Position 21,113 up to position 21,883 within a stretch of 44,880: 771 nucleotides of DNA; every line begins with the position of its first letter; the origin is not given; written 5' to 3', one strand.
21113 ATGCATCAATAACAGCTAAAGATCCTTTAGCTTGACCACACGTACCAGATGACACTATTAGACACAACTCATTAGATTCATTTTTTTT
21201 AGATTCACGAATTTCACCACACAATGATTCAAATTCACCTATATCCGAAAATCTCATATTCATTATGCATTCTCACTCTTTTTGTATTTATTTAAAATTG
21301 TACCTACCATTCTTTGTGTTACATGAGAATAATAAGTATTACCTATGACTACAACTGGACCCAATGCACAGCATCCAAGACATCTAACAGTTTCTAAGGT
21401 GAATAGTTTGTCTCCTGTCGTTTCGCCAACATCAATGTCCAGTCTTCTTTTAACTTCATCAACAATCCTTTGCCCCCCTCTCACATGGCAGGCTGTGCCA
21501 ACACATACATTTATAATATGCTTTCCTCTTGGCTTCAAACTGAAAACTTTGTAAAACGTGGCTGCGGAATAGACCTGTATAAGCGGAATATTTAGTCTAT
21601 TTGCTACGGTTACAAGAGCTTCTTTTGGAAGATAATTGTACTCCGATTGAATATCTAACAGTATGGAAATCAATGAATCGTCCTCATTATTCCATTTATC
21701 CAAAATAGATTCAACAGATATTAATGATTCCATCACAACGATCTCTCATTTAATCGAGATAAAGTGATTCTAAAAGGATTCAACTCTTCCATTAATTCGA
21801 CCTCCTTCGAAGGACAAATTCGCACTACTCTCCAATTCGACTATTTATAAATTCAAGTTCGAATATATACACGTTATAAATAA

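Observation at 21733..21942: The gdhA promoter, 5'UTR and first codons were duplicated and now drive the nuoE-like operon through a coupled uORF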

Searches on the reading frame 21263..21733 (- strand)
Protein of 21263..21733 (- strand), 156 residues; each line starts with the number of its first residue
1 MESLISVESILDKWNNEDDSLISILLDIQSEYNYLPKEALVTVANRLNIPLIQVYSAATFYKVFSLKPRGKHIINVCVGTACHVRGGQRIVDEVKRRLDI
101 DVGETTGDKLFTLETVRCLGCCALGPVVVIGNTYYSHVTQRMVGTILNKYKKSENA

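Call 7: search_protein_families(library=pfam, proteins=[window:21263-21733:-])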
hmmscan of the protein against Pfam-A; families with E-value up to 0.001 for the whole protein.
window:21263-21733:- (156 aa): 1 family
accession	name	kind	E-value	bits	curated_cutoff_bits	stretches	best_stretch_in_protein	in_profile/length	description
PF01257.25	2Fe-2S_thioredx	-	1.8e-50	171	24.8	1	8-151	2-145/145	Thioredoxin-like [2Fe-2S] ferredoxin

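Call 8: search_protein_families(library=ncbifam, proteins=[window:21263-21733:-])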
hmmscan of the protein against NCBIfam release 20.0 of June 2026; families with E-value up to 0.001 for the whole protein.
window:21263-21733:- (156 aa): 9 families
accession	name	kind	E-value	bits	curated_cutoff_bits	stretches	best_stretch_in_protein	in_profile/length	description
NF005747.0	PRK07571.1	equivalog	1.1e-42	145.7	224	1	7-152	25-170/173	bidirectional hydrogenase complex protein HoxE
NF005722.0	PRK07539.1-2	equivalog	3.3e-41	141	141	1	7-151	13-157/157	NADH-quinone oxidoreductase subunit NuoE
NF005725.0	PRK07539.1-5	equivalog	1.6e-37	128.9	220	1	4-152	22-173/174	NADH-quinone oxidoreductase subunit NuoE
TIGR01958.1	nuoE_fam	subfamily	2.1e-37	128.5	142.4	1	7-151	2-148/148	NADH-quinone oxidoreductase subunit NuoE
NF004638.0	PRK05988.1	equivalog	2e-35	121.9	198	1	6-151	13-158/159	formate dehydrogenase subunit gamma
NF005723.0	PRK07539.1-3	equivalog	1.9e-29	102.6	226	1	18-151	23-157/158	NADH-quinone oxidoreductase subunit NuoE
NF005721.0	PRK07539.1-1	equivalog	2e-29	102.8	308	1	7-153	34-180/292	NADH-quinone oxidoreductase subunit NuoE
NF005724.0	PRK07539.1-4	equivalog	8.2e-27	94.6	280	1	17-153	38-175/240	NADH-quinone oxidoreductase subunit NuoE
NF009040.0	PRK12373.1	equivalog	1.2e-22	81.3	514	1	19-153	37-172/400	NADH-quinone oxidoreductase subunit E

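Call 12: find_encoding_contigs(protein=window:21263-21733:-, flank=6000, max_places=10)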
Protein window:21263-21733:- (156 aa): 18 contigs read that carry it; 10 places shown.
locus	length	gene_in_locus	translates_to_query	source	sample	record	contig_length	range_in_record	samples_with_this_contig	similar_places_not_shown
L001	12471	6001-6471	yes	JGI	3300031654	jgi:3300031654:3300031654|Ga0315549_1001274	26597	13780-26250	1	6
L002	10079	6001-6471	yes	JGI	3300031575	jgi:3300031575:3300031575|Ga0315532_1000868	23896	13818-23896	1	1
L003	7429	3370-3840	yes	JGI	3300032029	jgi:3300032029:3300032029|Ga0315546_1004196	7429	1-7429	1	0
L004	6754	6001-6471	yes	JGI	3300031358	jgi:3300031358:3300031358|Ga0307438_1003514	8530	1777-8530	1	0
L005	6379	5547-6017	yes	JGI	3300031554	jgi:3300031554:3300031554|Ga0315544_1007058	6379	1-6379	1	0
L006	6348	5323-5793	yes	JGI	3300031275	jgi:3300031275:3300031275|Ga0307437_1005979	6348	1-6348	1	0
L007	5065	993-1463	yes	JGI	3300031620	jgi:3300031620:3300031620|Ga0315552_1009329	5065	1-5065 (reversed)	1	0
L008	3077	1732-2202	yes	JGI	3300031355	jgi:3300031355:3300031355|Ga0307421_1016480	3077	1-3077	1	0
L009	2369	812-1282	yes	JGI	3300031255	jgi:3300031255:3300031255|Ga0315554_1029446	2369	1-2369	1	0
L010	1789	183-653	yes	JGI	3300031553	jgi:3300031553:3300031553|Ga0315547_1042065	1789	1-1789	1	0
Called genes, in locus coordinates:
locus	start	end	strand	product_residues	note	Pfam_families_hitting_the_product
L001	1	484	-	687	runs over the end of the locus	PF25063:ARM_TT21_C (faint), PF00515:TPR_1 (faint), PF07719:TPR_2 (faint), PF09976:TPR_21 (faint), PF12895:ANAPC3 (faint), PF13176:TPR_7 (faint), PF13174:TPR_6 (weak), PF14559:TPR_19 (weak), +6 more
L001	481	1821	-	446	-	PF02397:Bac_transf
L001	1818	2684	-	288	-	PF00535:Glycos_transf_2, PF10111:Glyco_tranf_2_2, PF13641:Glyco_tranf_2_3, PF13632:Glyco_trans_2_3, PF02709:Glyco_transf_7C (weak)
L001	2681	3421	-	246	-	PF00535:Glycos_transf_2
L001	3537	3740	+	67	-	-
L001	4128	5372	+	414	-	PF02812:ELFV_dehydrog_N, PF00208:ELFV_dehydrog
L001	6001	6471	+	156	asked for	PF01257:2Fe-2S_thioredx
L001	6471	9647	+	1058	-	PF01512:Complex1_51K, PF10589:NADH_4Fe-4S, PF14691:Fer4_20, PF00070:Pyr_redox (faint), PF01266:DAO (faint), PF07992:Pyr_redox_2, PF13450:NAD_binding_8, PF13738:Pyr_redox_3, +1 more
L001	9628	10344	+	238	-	PF13510:Fer2_4, PF12838:Fer4_7 (weak)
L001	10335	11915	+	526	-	PF01645:Glu_synthase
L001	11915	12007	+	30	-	-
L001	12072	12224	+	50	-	-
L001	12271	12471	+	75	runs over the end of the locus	PF01084:Ribosomal_S18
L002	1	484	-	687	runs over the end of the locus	PF25063:ARM_TT21_C (faint), PF00515:TPR_1 (faint), PF07719:TPR_2 (faint), PF09976:TPR_21 (faint), PF12895:ANAPC3 (faint), PF13176:TPR_7 (faint), PF13174:TPR_6 (weak), PF14559:TPR_19 (weak), +6 more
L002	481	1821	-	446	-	PF02397:Bac_transf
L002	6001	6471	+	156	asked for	PF01257:2Fe-2S_thioredx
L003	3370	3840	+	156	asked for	PF01257:2Fe-2S_thioredx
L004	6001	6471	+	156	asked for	PF01257:2Fe-2S_thioredx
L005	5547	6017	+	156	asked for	PF01257:2Fe-2S_thioredx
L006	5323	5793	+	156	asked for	PF01257:2Fe-2S_thioredx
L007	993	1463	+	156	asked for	PF01257:2Fe-2S_thioredx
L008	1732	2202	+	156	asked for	PF01257:2Fe-2S_thioredx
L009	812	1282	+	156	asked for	PF01257:2Fe-2S_thioredx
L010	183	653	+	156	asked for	PF01257:2Fe-2S_thioredx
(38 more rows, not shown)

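Call 15: find_homologous_proteins(query=window:21263-21733:-, max_evalue=1e-30)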
Query window:21263-21733:- (156 aa): 7780 proteins with E <= 1e-30 among 8000 candidates; the best 120 are listed.
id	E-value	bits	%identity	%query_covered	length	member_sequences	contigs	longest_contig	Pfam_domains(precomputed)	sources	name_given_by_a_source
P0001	4.1e-92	324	94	100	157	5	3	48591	PF01257.26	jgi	-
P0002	1.8e-90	318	90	100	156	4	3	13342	PF01257.26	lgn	-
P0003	5.1e-89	314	90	100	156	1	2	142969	PF01257.26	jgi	jgi:NADH:ubiquinone oxidoreductase subunit E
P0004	2.7e-88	311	90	100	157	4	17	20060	PF01257.26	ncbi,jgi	-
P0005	1.4e-86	306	91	97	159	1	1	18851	PF01257.26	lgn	-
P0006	5.7e-85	301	87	99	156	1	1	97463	PF01257.26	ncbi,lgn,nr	ncbi:NADH-quinone oxidoreductase subunit NuoE [candidate division WOR-3 bacterium]|nr:NADH-quinone o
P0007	4.1e-83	294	85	94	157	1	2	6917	PF01257.26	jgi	jgi:NADH:ubiquinone oxidoreductase subunit E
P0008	1.2e-82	293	84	99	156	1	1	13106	PF01257.26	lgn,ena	-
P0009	2.1e-81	289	83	100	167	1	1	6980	PF01257.26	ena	-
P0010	3.1e-76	272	78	99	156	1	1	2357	PF01257.26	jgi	jgi:NADH-quinone oxidoreductase subunit E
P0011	1.4e-75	270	79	99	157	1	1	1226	PF01257.26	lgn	-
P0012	2.3e-71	256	74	100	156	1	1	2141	PF01257.26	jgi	jgi:NADH-quinone oxidoreductase subunit E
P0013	4.9e-70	252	74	99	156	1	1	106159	PF01257.26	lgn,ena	-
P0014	6.9e-70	252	74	97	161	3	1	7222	PF01257.26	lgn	-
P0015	5.0e-69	249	72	95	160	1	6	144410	PF01257.26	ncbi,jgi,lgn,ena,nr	ncbi:MAG: NADH-quinone oxidoreductase subunit NuoE [Theionarchaea archaeon]|nr:MAG: NADH dehydrogena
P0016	1.1e-68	248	71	100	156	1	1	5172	PF01257.26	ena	-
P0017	1.3e-68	247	73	95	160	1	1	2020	PF01257.26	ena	-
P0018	2.3e-68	247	72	95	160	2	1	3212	PF01257.26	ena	-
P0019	3.4e-68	246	74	95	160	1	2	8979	PF01257.26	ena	-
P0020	4.4e-68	246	72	95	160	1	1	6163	PF01257.26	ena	-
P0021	5.2e-68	245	72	95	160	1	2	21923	PF01257.26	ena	-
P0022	1.0e-67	244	73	96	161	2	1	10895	PF01257.26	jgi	jgi:NADH-quinone oxidoreductase subunit E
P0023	1.2e-67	244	71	96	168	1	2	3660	PF01257.26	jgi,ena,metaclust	metaclust:\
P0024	1.7e-67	244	74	96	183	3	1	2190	PF01257.26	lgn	-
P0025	4.2e-67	243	72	96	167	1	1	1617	PF01257.26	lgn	-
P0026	1.2e-66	241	70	98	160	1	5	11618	PF01257.26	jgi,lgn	jgi:NADH:ubiquinone oxidoreductase subunit E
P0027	2.2e-66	240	69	96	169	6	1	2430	PF01257.26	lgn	-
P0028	4.5e-66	239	71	94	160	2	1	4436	PF01257.26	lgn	-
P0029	1.1e-65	238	69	95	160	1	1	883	PF01257.26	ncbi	-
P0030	6.4e-65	235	70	94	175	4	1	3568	PF01257.26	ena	-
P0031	2.1e-64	234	68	95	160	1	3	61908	PF01257.26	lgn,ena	-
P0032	7.4e-64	232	70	97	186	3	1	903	PF01257.26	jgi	-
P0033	5.5e-63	229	66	96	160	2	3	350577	PF01257.26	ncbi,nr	ncbi:MAG: NADH-quinone oxidoreductase subunit NuoE [Theionarchaea archaeon]|nr:NADH-quinone oxidored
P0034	1.6e-62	228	67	94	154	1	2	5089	PF01257.26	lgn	-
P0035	2.8e-62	227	68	99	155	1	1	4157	PF01257.26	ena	-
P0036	5.8e-62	226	70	96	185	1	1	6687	PF01257.26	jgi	-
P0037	6.0e-62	226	69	99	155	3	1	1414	PF01257.26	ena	-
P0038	1.4e-61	225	64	96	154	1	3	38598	PF01257.26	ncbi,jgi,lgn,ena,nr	ncbi:MAG: NADH-quinone oxidoreductase subunit NuoE [Theionarchaea archaeon]|nr:NADH-quinone oxidored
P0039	1.7e-61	224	67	94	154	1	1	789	PF01257.26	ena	-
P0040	1.9e-61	224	64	97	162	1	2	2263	PF01257.26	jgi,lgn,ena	-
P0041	3.6e-61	223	67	94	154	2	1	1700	PF01257.26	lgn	-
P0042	6.0e-61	223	66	94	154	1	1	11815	PF01257.26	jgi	jgi:NADH-quinone oxidoreductase subunit E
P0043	7.7e-61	222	64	95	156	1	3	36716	PF01257.26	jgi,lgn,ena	jgi:NADH-quinone oxidoreductase subunit E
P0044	1.0e-60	222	65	94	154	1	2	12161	PF01257.26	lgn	-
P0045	1.6e-60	221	66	94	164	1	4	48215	PF01257.26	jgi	jgi:NADH:ubiquinone oxidoreductase subunit E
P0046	1.6e-60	221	65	96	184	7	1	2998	PF01257.26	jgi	-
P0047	1.7e-60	221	66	94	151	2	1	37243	PF01257.26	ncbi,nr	ncbi:MAG: NADH-quinone oxidoreductase subunit NuoE [Theionarchaea archaeon]|nr:NADH-quinone oxidored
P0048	2.0e-60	221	64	99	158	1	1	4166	PF01257.26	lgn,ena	-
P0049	2.0e-60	221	64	99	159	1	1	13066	PF01257.26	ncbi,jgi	-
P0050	2.3e-60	221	65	95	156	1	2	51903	PF01257.26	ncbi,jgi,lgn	ncbi:MAG: NAD(P)H-dependent oxidoreductase subunit E [Candidatus Methanofastidiosia archaeon]|jgi:NA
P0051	3.3e-60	220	66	94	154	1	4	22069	PF01257.26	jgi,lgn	jgi:NADH:ubiquinone oxidoreductase subunit E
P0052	3.5e-60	220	65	96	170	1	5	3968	PF01257.26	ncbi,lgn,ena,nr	ncbi:MAG: NADH-quinone oxidoreductase subunit NuoE [Candidatus Thermoplasmatota archaeon]|nr:NADH-qu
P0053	3.5e-60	220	66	97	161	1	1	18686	PF01257.26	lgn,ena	-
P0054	4.1e-60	220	67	94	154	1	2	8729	PF01257.26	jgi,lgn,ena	-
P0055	5.1e-60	220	67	94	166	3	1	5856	PF01257.26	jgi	jgi:NADH-quinone oxidoreductase subunit E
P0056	5.2e-60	220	64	96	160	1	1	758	PF01257.26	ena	-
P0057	5.7e-60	219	64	96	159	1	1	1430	PF01257.26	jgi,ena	-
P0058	7.3e-60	219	65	97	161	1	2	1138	PF01257.26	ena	-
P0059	8.8e-60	219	63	99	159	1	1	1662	PF01257.26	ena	-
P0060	9.0e-60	219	66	94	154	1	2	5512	PF01257.26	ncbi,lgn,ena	-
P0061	9.8e-60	219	66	94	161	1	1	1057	PF01257.26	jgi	-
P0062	1.3e-59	218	64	97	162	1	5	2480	PF01257.26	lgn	-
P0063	1.3e-59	218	66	94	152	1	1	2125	PF01257.26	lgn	-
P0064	1.3e-59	218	62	98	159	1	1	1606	PF01257.26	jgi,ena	-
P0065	2.0e-59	218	67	94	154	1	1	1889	PF01257.26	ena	-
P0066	2.3e-59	217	66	94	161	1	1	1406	PF01257.26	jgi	jgi:NADH-quinone oxidoreductase subunit E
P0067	2.3e-59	217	65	94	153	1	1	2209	PF01257.26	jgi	jgi:NADH-quinone oxidoreductase subunit E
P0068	2.6e-59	217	63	97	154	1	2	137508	PF01257.26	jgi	jgi:NADH-quinone oxidoreductase subunit E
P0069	3.0e-59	217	64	94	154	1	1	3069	PF01257.26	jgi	jgi:NADH-quinone oxidoreductase subunit E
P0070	3.1e-59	217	64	97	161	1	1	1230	PF01257.26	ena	-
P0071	3.2e-59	217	64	97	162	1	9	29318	PF01257.26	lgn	-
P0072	3.3e-59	217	62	99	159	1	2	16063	PF01257.26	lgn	-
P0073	3.7e-59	217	65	94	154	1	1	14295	PF01257.26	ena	-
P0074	3.7e-59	217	64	97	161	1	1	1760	PF01257.26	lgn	-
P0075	3.9e-59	217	66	93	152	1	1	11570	PF01257.26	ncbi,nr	ncbi:MAG: NAD(P)H-dependent oxidoreductase subunit E [Theionarchaea archaeon]|nr:NAD(P)H-dependent o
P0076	4.5e-59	216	62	99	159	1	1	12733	PF01257.26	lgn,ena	-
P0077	4.6e-59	216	64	96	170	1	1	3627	PF01257.26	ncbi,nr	ncbi:MAG: NADH-quinone oxidoreductase subunit NuoE [Candidatus Thermoplasmatota archaeon]|nr:NADH-qu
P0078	4.8e-59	216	65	94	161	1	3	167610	PF01257.26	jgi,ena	-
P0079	5.0e-59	216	64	96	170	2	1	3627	PF01257.26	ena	-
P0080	5.3e-59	216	65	96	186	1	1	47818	PF01257.26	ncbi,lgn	-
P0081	5.6e-59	216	63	96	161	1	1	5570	PF01257.26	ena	-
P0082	6.4e-59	216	64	97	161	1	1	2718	PF01257.26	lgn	-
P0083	6.4e-59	216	66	96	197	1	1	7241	PF01257.26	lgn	-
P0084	8.1e-59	216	63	97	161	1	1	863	PF01257.26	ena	-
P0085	8.7e-59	216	66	95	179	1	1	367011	PF01257.26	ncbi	-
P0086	9.3e-59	215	65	94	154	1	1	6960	PF01257.26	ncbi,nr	ncbi:MAG: NAD(P)H-dependent oxidoreductase subunit E [Theionarchaea archaeon]|nr:NAD(P)H-dependent o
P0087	1.1e-58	215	62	99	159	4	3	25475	PF01257.26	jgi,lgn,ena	-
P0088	1.3e-58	215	63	94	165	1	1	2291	PF01257.26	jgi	jgi:NADH:ubiquinone oxidoreductase subunit E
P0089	1.3e-58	215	68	95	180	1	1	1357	PF01257.26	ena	-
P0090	2.2e-58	214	68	93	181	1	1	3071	PF01257.26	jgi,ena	-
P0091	2.7e-58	214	64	97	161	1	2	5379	PF01257.26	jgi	-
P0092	2.7e-58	214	64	94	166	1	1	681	PF01257.26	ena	-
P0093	3.1e-58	214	64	97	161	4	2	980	PF01257.26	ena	-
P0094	3.1e-58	214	64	94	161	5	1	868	PF01257.26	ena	-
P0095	3.2e-58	214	65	94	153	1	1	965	PF01257.26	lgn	-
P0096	3.3e-58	214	64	94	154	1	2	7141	PF01257.26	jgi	jgi:NADH-quinone oxidoreductase subunit E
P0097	3.4e-58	214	68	96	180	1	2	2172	PF01257.26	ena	-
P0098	3.7e-58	214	65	96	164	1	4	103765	PF01257.26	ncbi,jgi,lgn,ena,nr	ncbi:MAG: NADH-quinone oxidoreductase subunit NuoE [Candidatus Thermoplasmatota archaeon]|nr:NADH-qu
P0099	3.8e-58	213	65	94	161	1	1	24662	PF01257.26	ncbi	ncbi:MAG: NAD(P)H-dependent oxidoreductase subunit E [Candidatus Methanofastidiosia archaeon]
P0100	4.9e-58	213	63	96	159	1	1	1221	PF01257.26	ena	-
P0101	5.2e-58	213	63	98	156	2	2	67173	PF01257.26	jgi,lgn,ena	-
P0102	5.8e-58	213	64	99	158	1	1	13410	PF01257.26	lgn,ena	-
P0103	5.9e-58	213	64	99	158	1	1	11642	PF01257.26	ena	-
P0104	6.1e-58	213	67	92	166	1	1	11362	PF01257.26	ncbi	ncbi:MAG: NADH-quinone oxidoreductase subunit NuoE [Thermoplasmata archaeon]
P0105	6.2e-58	213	64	96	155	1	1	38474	PF01257.26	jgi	-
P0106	7.0e-58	213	62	97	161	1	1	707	PF01257.26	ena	-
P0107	8.2e-58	212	64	99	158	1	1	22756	PF01257.26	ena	-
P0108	8.3e-58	212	64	99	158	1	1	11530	PF01257.26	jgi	-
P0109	8.8e-58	212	64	94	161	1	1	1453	PF01257.26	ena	-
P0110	1.2e-57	212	65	94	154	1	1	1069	PF01257.26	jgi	jgi:NADH-quinone oxidoreductase E subunit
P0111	1.3e-57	212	64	94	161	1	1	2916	PF01257.26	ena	-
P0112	1.4e-57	212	63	94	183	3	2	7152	PF01257.26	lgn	-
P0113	1.5e-57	212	63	96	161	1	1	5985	PF01257.26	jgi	-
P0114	1.5e-57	212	65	96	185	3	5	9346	PF01257.26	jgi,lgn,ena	-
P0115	1.5e-57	211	63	97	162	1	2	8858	PF01257.26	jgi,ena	-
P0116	2.0e-57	211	63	96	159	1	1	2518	PF01257.26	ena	-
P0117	2.2e-57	211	62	96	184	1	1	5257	PF01257.26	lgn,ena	-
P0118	2.4e-57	211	63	96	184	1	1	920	PF01257.26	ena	-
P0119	2.7e-57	211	65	94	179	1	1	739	PF01257.26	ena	-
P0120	2.9e-57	211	63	97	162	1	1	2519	PF01257.26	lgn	-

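Call 16: find_encoding_contigs(protein=P0001, flank=4000, max_places=1)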
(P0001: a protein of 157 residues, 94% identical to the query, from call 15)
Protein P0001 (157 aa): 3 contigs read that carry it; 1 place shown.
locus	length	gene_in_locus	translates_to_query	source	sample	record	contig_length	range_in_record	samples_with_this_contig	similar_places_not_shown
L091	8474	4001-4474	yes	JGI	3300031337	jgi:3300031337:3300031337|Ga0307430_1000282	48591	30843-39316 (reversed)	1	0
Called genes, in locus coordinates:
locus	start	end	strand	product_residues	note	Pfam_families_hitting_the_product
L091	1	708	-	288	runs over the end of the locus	PF00535:Glycos_transf_2, PF10111:Glyco_tranf_2_2, PF13641:Glyco_tranf_2_3, PF13632:Glyco_trans_2_3, PF02709:Glyco_transf_7C (weak)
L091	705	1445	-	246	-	PF00535:Glycos_transf_2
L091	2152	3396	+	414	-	PF02812:ELFV_dehydrog_N, PF00208:ELFV_dehydrog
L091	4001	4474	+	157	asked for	PF01257:2Fe-2S_thioredx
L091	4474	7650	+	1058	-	PF01512:Complex1_51K, PF10531:SLBB (faint), PF10589:NADH_4Fe-4S, PF14691:Fer4_20, PF00070:Pyr_redox (faint), PF07992:Pyr_redox_2, PF13450:NAD_binding_8, PF13738:Pyr_redox_3, +3 more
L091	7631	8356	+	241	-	PF13510:Fer2_4, PF12838:Fer4_7 (weak), PF14697:Fer4_21 (weak)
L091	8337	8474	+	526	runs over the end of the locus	PF01645:Glu_synthase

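Call 17: find_encoding_contigs(protein=P0003, flank=4000, max_places=1)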
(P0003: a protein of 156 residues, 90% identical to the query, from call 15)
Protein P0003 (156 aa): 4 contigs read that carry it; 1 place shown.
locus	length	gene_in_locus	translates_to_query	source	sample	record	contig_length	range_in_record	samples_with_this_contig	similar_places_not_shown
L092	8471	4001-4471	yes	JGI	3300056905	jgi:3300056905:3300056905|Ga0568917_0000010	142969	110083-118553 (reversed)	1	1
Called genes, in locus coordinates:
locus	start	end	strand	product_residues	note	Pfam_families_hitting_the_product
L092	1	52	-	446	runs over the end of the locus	PF02397:Bac_transf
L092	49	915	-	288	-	PF00535:Glycos_transf_2, PF10111:Glyco_tranf_2_2, PF13641:Glyco_tranf_2_3, PF13632:Glyco_trans_2_3, PF02709:Glyco_transf_7C (weak)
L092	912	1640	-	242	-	PF00535:Glycos_transf_2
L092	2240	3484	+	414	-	PF02812:ELFV_dehydrog_N, PF00208:ELFV_dehydrog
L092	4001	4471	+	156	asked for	PF01257:2Fe-2S_thioredx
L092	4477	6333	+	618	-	PF01257:2Fe-2S_thioredx (weak), PF01512:Complex1_51K, PF10531:SLBB (weak), PF10589:NADH_4Fe-4S, PF00037:Fer4, PF12797:Fer4_2 (weak), PF12838:Fer4_7, PF13237:Fer4_10, +3 more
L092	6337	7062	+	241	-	PF13510:Fer2_4, PF13237:Fer4_10 (weak), PF14697:Fer4_21 (weak), PF12838:Fer4_7 (weak)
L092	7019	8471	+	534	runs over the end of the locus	PF01645:Glu_synthase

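Call 18: find_encoding_contigs(protein=P0004, flank=4000, max_places=1)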
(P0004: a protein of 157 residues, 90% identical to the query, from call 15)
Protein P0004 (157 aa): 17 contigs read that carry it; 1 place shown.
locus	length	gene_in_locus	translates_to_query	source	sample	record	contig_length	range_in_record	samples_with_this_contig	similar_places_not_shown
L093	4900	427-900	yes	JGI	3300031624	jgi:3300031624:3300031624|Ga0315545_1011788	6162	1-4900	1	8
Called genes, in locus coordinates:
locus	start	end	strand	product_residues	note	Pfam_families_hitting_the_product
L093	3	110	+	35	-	?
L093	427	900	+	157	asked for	PF01257:2Fe-2S_thioredx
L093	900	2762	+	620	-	PF01257:2Fe-2S_thioredx (weak), PF01512:Complex1_51K, PF10589:NADH_4Fe-4S, PF00037:Fer4, PF12797:Fer4_2 (weak), PF12838:Fer4_7, PF13187:Fer4_9, PF13237:Fer4_10, +3 more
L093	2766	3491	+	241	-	PF13510:Fer2_4, PF12838:Fer4_7 (weak)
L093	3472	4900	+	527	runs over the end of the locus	PF01645:Glu_synthase (weak)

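Call 19: find_encoding_contigs(protein=P0006, flank=4000, max_places=1)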
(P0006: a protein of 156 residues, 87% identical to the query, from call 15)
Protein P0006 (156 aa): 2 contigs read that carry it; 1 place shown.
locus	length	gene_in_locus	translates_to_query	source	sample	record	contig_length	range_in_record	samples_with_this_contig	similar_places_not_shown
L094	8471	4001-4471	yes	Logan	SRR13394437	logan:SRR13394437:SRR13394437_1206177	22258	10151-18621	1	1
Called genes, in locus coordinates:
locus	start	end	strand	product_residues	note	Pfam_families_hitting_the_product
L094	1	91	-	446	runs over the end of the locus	PF02397:Bac_transf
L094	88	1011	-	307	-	PF13641:Glyco_tranf_2_3, PF00535:Glycos_transf_2, PF10111:Glyco_tranf_2_2, PF13632:Glyco_trans_2_3, PF02709:Glyco_transf_7C (weak)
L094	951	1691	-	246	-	PF00535:Glycos_transf_2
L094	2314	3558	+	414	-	PF02812:ELFV_dehydrog_N, PF00208:ELFV_dehydrog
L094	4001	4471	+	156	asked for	PF01257:2Fe-2S_thioredx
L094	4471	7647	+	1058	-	PF01512:Complex1_51K, PF10531:SLBB (faint), PF10589:NADH_4Fe-4S, PF14691:Fer4_20, PF00070:Pyr_redox (faint), PF07992:Pyr_redox_2, PF13450:NAD_binding_8 (weak), PF13738:Pyr_redox_3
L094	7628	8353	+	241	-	PF13510:Fer2_4, PF12838:Fer4_7 (weak)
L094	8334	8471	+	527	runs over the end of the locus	PF01645:Glu_synthase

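Call 22: find_encoding_contigs(protein=P0013, flank=5000, max_places=1)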
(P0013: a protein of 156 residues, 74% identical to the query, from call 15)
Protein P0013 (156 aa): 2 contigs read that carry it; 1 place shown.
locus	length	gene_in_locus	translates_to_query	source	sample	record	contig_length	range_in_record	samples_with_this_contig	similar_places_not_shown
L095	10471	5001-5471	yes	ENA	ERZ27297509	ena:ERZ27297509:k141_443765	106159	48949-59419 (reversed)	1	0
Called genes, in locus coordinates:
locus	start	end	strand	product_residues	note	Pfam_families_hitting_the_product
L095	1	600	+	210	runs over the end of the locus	PF02607:B12-binding_2, PF02310:B12-binding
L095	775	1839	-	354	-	PF01544:CorA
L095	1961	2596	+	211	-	PF13580:SIS_2, PF01380:SIS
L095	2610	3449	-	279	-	PF00753:Lactamase_B (weak), PF12706:Lactamase_B_2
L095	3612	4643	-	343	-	PF22478:DUF6982, PF05157:MshEN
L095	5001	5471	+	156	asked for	PF01257:2Fe-2S_thioredx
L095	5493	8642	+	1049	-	PF01257:2Fe-2S_thioredx, PF01512:Complex1_51K, PF10589:NADH_4Fe-4S, PF14691:Fer4_20, PF01946:Thi4 (weak), PF07992:Pyr_redox_2, PF13450:NAD_binding_8, PF13738:Pyr_redox_3, +2 more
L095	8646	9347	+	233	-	PF13510:Fer2_4, PF12838:Fer4_7 (weak)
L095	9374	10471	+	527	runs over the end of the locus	PF01645:Glu_synthase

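Call 23: find_encoding_contigs(protein=P0008, flank=5000, max_places=1)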
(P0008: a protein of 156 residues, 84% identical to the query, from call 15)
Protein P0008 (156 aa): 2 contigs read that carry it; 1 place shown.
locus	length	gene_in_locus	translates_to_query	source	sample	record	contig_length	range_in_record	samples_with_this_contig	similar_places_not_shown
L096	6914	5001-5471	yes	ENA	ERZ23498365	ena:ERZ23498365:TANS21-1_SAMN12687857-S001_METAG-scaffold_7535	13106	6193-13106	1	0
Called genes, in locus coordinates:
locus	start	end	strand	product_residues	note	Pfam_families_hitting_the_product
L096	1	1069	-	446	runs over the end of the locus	PF02397:Bac_transf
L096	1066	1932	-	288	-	PF00535:Glycos_transf_2, PF10111:Glyco_tranf_2_2, PF13641:Glyco_tranf_2_3, PF13632:Glyco_trans_2_3 (weak), PF02709:Glyco_transf_7C (weak)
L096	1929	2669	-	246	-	PF00535:Glycos_transf_2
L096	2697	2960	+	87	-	-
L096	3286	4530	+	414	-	PF02812:ELFV_dehydrog_N, PF00208:ELFV_dehydrog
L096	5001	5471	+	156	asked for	PF01257:2Fe-2S_thioredx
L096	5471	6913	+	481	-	?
